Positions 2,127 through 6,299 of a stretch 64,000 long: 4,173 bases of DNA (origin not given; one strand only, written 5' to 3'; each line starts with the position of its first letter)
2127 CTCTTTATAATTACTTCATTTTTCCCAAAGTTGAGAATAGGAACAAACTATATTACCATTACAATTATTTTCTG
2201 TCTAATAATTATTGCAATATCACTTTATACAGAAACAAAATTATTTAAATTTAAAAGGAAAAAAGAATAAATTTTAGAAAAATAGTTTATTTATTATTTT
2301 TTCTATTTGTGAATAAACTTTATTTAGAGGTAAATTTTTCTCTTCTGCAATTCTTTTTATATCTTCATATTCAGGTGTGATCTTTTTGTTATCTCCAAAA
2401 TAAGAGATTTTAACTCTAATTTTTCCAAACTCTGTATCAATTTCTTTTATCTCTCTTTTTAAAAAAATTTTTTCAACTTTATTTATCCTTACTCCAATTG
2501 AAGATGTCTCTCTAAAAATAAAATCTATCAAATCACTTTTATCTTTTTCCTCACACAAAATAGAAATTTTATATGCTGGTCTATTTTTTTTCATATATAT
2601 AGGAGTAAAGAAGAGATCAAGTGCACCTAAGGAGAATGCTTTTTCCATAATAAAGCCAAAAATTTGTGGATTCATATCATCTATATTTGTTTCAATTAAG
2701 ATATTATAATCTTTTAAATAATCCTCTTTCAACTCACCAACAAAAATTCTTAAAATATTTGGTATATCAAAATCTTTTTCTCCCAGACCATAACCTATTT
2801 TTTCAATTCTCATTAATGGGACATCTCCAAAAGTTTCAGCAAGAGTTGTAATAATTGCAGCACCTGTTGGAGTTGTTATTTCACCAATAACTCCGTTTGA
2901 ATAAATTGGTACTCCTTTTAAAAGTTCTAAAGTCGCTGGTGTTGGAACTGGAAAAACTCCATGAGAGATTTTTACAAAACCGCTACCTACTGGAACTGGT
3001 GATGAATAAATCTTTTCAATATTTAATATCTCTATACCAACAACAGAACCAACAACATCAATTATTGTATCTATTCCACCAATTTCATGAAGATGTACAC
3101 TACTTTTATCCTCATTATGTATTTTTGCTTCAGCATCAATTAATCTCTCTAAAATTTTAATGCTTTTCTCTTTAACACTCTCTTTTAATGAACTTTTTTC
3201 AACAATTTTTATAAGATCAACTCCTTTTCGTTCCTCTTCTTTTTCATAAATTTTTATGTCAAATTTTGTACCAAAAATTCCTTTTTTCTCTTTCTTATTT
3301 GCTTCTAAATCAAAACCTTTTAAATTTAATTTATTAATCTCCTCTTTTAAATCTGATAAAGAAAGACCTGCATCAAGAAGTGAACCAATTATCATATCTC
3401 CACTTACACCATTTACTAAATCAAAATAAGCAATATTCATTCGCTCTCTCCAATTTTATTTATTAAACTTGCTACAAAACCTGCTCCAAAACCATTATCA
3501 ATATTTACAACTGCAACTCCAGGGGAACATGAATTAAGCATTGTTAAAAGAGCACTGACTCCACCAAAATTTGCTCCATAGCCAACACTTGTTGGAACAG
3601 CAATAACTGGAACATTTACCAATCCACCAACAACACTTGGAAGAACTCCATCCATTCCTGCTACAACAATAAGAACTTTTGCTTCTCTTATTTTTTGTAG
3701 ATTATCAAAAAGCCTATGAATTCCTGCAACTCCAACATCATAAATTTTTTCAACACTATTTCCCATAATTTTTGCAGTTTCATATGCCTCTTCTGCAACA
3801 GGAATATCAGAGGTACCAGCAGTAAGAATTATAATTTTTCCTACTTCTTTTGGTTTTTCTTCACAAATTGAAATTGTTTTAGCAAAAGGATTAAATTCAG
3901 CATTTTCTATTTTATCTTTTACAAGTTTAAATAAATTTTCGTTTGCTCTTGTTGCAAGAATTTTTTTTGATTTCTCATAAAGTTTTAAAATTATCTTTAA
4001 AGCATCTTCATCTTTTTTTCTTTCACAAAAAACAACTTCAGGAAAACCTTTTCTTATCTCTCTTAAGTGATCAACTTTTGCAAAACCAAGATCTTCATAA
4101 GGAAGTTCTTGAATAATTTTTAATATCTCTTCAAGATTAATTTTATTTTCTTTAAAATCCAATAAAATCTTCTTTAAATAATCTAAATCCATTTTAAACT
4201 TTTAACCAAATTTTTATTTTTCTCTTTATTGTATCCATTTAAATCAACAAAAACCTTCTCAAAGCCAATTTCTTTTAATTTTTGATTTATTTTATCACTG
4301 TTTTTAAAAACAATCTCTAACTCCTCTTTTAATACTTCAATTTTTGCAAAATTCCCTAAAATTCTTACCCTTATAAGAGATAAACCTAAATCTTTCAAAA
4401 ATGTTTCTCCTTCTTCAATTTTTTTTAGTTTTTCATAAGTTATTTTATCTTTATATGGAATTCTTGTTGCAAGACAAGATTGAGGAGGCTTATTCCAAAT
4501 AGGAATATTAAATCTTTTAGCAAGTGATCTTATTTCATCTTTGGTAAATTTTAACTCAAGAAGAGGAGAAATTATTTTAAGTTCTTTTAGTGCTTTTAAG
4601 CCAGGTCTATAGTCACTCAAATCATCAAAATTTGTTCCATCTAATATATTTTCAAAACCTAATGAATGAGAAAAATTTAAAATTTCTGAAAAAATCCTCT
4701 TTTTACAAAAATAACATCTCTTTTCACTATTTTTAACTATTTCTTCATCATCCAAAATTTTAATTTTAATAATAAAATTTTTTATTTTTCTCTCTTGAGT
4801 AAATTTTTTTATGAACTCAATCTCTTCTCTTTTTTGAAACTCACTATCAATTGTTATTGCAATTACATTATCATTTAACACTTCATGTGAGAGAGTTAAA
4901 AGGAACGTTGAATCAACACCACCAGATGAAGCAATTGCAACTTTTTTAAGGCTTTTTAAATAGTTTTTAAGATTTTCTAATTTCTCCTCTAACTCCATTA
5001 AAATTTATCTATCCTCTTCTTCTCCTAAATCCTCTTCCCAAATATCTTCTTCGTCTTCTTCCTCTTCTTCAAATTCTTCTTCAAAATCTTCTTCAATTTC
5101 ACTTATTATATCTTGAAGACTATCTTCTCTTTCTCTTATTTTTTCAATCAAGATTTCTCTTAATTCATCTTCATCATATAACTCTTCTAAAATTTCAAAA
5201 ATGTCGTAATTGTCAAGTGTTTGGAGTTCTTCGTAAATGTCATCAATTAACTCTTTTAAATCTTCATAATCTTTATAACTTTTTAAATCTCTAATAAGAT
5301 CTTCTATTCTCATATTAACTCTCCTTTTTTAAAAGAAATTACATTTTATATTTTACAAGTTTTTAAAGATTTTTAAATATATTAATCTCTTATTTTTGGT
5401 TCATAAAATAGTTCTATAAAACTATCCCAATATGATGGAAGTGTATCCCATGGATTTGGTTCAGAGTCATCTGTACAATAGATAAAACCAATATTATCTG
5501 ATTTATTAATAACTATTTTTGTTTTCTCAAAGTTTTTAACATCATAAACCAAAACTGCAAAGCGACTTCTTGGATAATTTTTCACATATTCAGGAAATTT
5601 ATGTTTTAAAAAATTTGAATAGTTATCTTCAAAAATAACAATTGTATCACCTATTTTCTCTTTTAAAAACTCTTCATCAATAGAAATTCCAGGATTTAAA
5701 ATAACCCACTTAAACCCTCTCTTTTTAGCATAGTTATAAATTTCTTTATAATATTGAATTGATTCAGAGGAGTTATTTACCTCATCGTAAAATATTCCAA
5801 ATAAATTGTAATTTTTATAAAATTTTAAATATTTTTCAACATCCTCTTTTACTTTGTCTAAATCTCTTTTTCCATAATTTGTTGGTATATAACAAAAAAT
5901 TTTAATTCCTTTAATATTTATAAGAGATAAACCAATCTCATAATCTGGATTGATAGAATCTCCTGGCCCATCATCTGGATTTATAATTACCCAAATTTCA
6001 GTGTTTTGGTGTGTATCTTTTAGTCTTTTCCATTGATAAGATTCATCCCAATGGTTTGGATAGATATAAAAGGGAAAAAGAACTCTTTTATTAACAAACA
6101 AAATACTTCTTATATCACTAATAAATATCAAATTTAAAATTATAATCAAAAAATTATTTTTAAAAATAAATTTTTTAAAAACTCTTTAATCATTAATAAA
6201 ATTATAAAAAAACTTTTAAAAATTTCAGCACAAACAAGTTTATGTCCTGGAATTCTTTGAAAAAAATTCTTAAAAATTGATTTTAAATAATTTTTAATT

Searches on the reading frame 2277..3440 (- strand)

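Call 102: search_protein_families(library=pfam, proteins=[window:2277-3440:-], max_evalue=0.0001)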
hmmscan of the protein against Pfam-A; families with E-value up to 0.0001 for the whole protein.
window:2277-3440:- (388 aa): 1 family
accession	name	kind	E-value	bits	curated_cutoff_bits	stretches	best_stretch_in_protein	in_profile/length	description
PF01969.22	Ni_insertion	-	1.5e-141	472.3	22.1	1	4-376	1-375/375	Nickel insertion protein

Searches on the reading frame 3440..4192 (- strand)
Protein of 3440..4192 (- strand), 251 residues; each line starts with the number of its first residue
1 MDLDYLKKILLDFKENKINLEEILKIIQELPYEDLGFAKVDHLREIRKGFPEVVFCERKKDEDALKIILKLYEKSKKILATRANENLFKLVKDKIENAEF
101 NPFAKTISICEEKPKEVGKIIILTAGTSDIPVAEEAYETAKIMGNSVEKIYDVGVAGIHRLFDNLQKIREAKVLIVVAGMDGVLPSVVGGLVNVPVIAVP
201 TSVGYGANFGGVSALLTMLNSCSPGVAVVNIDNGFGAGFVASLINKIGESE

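Call 102: search_protein_families(library=pfam, proteins=[window:3440-4192:-], max_evalue=0.0001)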
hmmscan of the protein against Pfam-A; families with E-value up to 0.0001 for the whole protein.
window:3440-4192:- (251 aa): 1 family
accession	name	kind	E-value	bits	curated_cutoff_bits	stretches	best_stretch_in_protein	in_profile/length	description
PF00731.26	AIRC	-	7.5e-16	58.4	30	1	119-247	1-129/148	AIR carboxylase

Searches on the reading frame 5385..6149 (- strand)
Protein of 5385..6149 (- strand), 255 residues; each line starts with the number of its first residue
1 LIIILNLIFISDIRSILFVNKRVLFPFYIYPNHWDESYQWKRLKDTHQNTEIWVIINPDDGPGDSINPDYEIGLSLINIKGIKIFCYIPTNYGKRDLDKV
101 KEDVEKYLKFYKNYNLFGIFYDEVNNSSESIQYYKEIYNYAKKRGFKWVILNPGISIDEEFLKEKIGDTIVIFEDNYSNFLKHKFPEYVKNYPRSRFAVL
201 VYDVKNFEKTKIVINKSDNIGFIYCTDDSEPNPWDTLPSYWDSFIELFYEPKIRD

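Call 102: search_protein_families(library=pfam, proteins=[window:5385-6149:-], max_evalue=0.0001)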
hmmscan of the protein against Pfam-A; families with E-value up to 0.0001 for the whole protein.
window:5385-6149:- (255 aa): 1 family
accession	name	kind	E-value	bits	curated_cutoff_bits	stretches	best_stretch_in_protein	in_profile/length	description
PF12138.14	Spherulin4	-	4.9e-49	167.5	30.2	1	22-246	1-237/239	Spherulation-specific family 4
